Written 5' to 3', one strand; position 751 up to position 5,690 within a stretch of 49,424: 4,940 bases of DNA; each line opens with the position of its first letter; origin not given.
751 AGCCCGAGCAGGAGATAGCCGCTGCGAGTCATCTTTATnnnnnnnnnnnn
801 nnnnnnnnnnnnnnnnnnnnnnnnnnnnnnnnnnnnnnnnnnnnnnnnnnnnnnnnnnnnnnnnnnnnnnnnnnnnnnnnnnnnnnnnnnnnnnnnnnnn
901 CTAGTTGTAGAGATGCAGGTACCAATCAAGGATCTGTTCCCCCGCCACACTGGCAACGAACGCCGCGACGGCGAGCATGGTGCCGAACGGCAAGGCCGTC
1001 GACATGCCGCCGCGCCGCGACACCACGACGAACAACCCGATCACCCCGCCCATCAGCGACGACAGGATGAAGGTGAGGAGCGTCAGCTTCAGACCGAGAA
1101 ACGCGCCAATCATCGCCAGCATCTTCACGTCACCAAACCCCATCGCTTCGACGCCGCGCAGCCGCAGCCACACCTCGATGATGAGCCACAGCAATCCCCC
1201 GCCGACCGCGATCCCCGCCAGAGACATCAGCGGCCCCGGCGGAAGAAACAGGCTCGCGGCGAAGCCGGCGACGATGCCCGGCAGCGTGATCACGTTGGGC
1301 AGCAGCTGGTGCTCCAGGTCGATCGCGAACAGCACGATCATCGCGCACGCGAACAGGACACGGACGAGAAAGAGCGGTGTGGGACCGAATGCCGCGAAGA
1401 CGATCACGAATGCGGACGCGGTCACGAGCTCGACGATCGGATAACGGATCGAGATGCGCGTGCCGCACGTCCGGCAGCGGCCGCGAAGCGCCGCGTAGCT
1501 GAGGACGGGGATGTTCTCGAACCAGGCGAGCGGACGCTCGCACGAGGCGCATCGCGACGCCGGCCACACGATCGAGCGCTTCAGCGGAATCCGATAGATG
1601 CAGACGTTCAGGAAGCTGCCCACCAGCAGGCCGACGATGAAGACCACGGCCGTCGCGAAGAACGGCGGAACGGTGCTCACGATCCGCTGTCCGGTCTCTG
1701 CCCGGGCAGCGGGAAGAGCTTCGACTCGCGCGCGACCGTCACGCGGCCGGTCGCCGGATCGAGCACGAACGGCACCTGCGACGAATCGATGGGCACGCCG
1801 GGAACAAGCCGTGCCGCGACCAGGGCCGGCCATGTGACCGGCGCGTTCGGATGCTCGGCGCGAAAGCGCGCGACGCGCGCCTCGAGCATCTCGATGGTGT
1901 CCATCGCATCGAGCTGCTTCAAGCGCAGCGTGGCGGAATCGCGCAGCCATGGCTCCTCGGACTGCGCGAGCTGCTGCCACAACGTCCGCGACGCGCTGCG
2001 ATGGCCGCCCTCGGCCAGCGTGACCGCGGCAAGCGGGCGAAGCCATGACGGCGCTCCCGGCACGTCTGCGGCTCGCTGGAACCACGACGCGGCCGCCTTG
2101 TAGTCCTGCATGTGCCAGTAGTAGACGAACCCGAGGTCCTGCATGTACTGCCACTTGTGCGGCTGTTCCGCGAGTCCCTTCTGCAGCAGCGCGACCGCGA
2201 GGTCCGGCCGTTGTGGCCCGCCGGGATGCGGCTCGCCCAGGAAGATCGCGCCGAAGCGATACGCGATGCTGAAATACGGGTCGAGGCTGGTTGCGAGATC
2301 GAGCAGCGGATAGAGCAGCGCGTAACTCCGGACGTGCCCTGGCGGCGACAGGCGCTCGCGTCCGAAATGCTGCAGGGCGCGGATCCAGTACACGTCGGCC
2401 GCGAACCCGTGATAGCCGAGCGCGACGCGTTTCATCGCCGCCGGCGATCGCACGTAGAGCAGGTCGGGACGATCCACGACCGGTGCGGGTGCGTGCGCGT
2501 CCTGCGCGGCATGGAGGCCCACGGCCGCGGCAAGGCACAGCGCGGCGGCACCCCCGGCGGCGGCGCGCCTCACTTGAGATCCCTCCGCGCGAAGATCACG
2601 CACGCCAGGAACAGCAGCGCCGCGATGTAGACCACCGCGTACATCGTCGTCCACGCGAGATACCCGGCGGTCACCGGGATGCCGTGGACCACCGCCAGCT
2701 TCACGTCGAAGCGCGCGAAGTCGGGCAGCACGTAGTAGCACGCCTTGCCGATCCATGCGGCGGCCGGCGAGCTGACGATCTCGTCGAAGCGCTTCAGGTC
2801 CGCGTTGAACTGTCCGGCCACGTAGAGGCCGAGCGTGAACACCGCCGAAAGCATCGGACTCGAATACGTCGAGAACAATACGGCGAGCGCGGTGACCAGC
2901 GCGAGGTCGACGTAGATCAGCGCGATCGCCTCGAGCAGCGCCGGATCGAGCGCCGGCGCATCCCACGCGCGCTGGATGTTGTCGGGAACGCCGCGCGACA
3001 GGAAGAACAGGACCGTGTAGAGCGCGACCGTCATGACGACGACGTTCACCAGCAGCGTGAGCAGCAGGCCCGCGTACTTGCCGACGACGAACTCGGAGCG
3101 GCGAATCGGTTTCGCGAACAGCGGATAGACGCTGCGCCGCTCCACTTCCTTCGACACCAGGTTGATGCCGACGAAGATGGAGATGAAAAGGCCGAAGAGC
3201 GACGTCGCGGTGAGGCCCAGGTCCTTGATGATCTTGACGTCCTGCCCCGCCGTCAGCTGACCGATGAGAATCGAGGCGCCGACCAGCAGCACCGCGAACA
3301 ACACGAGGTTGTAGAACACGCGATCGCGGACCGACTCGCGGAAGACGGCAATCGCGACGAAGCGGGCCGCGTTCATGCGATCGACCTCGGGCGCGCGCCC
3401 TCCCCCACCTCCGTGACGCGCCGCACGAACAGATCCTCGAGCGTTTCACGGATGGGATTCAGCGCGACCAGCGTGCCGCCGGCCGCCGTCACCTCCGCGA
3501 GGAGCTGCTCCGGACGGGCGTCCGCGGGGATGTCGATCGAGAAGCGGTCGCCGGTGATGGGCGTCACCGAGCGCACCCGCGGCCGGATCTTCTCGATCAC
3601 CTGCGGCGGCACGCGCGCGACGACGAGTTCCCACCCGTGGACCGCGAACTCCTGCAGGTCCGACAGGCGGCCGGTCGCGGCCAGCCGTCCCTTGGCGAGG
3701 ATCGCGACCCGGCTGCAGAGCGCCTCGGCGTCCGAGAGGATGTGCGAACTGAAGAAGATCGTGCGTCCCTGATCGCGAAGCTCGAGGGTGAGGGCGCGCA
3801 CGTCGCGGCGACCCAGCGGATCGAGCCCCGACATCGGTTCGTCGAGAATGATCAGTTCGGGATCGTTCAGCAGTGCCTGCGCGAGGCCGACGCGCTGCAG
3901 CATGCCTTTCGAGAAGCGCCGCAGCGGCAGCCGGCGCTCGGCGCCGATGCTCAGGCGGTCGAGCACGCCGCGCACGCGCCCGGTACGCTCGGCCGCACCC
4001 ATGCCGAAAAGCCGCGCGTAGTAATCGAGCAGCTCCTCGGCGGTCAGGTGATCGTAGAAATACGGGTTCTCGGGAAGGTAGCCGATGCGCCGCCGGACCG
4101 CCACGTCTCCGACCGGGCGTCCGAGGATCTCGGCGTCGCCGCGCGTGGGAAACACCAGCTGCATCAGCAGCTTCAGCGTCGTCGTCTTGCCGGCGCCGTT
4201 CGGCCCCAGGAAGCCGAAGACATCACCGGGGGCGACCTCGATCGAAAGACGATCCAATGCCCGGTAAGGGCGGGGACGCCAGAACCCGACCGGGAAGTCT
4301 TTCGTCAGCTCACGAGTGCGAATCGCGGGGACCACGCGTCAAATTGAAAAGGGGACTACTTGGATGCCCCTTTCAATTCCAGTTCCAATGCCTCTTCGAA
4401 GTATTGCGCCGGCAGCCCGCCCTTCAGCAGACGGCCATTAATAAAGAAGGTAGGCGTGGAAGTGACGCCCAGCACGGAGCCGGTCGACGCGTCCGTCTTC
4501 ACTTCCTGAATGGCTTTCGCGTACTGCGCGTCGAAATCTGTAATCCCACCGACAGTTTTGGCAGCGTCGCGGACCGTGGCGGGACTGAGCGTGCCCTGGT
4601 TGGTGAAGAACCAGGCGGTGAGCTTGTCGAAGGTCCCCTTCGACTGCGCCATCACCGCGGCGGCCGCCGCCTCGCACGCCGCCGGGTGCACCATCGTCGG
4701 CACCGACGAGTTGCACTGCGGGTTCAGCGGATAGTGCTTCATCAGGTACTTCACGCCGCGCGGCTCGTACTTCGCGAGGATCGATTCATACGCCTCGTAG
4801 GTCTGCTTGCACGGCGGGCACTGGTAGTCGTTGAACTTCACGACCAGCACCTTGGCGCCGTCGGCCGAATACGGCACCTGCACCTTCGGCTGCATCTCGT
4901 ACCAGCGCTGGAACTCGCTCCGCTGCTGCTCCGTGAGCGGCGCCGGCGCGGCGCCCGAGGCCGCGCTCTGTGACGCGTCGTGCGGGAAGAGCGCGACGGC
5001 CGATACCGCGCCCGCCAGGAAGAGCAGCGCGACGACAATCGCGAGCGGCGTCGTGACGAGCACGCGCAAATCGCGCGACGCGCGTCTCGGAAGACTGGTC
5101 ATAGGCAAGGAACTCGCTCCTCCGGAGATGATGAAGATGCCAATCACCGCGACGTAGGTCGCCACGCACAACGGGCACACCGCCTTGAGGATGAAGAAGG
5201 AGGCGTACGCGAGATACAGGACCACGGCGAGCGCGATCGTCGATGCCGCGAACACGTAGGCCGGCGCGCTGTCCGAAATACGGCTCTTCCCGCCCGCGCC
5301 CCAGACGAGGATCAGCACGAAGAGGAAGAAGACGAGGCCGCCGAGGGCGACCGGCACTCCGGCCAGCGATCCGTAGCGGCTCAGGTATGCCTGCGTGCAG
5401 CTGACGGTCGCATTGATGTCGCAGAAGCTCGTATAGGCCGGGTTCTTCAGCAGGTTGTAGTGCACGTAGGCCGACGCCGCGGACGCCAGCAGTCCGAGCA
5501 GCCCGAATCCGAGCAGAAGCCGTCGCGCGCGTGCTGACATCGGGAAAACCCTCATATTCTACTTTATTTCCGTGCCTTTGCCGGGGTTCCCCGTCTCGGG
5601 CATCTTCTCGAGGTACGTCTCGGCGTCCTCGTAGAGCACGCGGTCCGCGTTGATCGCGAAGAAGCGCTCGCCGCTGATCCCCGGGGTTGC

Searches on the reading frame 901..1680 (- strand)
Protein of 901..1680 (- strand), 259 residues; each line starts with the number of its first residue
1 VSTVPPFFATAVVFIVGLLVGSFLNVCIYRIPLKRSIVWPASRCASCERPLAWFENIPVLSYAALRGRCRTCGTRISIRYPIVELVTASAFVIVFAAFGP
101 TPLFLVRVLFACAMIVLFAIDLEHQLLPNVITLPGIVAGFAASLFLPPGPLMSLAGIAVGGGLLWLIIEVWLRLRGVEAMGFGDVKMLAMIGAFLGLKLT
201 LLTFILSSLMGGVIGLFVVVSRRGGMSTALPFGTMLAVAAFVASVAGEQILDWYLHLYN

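Call 46: search_protein_families(library=pfam, proteins=[window:901-1680:-])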
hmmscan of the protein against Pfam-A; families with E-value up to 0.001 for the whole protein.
window:901-1680:- (259 aa): 2 families
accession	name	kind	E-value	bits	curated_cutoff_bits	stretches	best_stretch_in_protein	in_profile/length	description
PF06750.18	A24_N_bact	-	3.7e-35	120.3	23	1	15-98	1-84/84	Bacterial Peptidase A24 N-terminal domain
PF01478.23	Peptidase_A24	-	4.9e-21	75.6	26.5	1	109-216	2-104/104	Type IV leader peptidase family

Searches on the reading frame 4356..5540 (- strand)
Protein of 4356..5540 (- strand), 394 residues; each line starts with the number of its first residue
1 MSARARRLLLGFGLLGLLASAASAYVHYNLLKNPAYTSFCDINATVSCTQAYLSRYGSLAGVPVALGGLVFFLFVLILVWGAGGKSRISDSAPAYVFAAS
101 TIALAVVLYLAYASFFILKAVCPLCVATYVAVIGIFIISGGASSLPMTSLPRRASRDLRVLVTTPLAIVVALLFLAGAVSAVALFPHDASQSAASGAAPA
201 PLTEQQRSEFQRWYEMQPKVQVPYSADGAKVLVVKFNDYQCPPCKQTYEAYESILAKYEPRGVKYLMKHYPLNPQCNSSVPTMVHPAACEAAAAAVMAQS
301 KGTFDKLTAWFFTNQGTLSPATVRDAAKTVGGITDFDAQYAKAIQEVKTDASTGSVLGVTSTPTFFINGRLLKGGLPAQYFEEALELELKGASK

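Call 80: find_homologous_proteins(query=window:4356-5540:-, max_evalue=1e-80)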
Query window:4356-5540:- (394 aa): 3851 proteins with E <= 1e-80 among 8000 candidates; the best 120 are listed.
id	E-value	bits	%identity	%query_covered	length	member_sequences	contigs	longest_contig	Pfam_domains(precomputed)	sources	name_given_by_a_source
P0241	2.2e-254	861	100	100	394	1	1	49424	PF07884.20,PF13098.14,PF01323.27,PF13462.13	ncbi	-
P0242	1.5e-246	835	96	100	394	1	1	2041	PF07884.20,PF13098.14,PF01323.27,PF13462.13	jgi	-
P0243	3.4e-224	762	87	100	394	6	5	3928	PF07884.20,PF13098.14,PF01323.27,PF13462.13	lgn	-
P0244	5.7e-214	728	82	99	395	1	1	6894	PF07884.20,PF13098.14,PF01323.27,PF13462.13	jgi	jgi:uncharacterized membrane protein/predicted DsbA family dithiol-disulfide isomerase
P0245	9.4e-214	728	81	99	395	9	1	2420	PF07884.20,PF13098.14,PF01323.27,PF13462.13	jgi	jgi:uncharacterized membrane protein/predicted DsbA family dithiol-disulfide isomerase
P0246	5.7e-213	725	81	99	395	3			PF07884.20,PF13098.14,PF01323.27,PF13462.13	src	-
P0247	1.9e-212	723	82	99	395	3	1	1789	PF07884.20,PF13098.14,PF01323.27,PF13462.13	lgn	-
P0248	8.7e-212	721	81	99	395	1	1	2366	PF07884.20,PF13098.14,PF01323.27,PF13462.13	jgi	jgi:uncharacterized membrane protein/predicted DsbA family dithiol-disulfide isomerase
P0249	1.0e-211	721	81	99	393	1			PF07884.20,PF13098.14,PF01323.27,PF13462.13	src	-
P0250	1.1e-211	721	81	99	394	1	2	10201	PF07884.20,PF13098.14,PF01323.27,PF13462.13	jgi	jgi:uncharacterized membrane protein/predicted DsbA family dithiol-disulfide isomerase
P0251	1.7e-211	720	81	99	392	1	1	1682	PF07884.20,PF13098.14,PF01323.27,PF13462.13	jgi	jgi:uncharacterized membrane protein/predicted DsbA family dithiol-disulfide isomerase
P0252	2.2e-211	720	81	99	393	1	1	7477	PF07884.20,PF13098.14,PF01323.27,PF13462.13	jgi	jgi:uncharacterized membrane protein/predicted DsbA family dithiol-disulfide isomerase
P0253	2.4e-211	720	81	99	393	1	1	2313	PF07884.20,PF13098.14,PF01323.27,PF13462.13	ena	-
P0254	3.4e-210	716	81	99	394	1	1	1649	PF07884.20,PF13098.14,PF01323.27,PF13462.13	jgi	jgi:uncharacterized membrane protein/predicted DsbA family dithiol-disulfide isomerase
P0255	4.1e-210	716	80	99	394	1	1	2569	PF07884.20,PF13098.14,PF01323.27,PF13462.13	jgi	jgi:uncharacterized membrane protein/predicted DsbA family dithiol-disulfide isomerase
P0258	1.1e-203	694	78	99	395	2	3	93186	PF07884.20,PF13098.14,PF01323.27,PF13462.13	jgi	jgi:uncharacterized membrane protein/protein-disulfide isomerase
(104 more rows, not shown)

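Call 81: find_encoding_contigs(protein=P0258, flank=6500, max_places=1)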
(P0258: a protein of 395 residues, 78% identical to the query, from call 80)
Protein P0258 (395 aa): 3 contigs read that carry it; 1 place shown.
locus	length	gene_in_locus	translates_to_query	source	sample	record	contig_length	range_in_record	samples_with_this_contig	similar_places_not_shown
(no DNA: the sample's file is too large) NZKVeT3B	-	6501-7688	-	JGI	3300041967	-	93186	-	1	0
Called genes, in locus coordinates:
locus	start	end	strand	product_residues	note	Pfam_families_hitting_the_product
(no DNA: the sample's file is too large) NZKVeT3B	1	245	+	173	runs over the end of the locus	PF07963:N_methyl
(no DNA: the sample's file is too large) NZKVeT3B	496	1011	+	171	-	PF07963:N_methyl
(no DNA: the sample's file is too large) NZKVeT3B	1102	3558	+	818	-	PF09586:YfhO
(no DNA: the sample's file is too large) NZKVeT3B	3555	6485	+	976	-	PF09586:YfhO (weak), PF07963:N_methyl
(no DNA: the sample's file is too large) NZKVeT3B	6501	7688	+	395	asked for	PF07884:VKOR, PF13098:Thioredoxin_2 (weak), PF13462:Thioredoxin_4, PF01323:DSBA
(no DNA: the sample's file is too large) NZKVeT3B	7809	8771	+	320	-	PF00005:ABC_tran, PF13304:AAA_21 (weak)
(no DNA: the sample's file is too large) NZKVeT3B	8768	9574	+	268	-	PF12679:ABC2_membrane_2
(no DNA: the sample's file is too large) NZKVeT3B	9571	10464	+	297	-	-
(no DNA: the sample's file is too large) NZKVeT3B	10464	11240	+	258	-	PF06750:A24_N_bact, PF01478:Peptidase_A24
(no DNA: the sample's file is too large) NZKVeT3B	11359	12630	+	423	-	PF00989:PAS (weak), PF08448:PAS_4, PF00512:HisKA, PF02518:HATPase_c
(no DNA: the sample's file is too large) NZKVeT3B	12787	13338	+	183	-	PF12019:GspH (weak)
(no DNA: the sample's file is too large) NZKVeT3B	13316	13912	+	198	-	-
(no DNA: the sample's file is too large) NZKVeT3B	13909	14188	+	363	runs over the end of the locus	PF07963:N_methyl (weak)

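Call 82: find_encoding_contigs(protein=P0250, flank=6500, max_places=1)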
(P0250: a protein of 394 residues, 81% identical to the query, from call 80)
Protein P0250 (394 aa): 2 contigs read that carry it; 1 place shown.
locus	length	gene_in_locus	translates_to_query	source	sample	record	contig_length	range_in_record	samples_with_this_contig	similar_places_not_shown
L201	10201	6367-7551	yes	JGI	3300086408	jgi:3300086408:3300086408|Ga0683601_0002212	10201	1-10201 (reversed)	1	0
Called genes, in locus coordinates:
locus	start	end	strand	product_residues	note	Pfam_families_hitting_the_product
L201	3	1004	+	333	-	?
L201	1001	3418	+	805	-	PF09586:YfhO (weak)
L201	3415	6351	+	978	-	PF07963:N_methyl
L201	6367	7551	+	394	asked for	PF07884:VKOR, PF13098:Thioredoxin_2 (weak), PF13462:Thioredoxin_4, PF01323:DSBA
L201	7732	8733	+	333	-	PF00005:ABC_tran, PF13304:AAA_21 (weak)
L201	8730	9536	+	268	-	PF12679:ABC2_membrane_2, PF10920:DUF2705 (faint)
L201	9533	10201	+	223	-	?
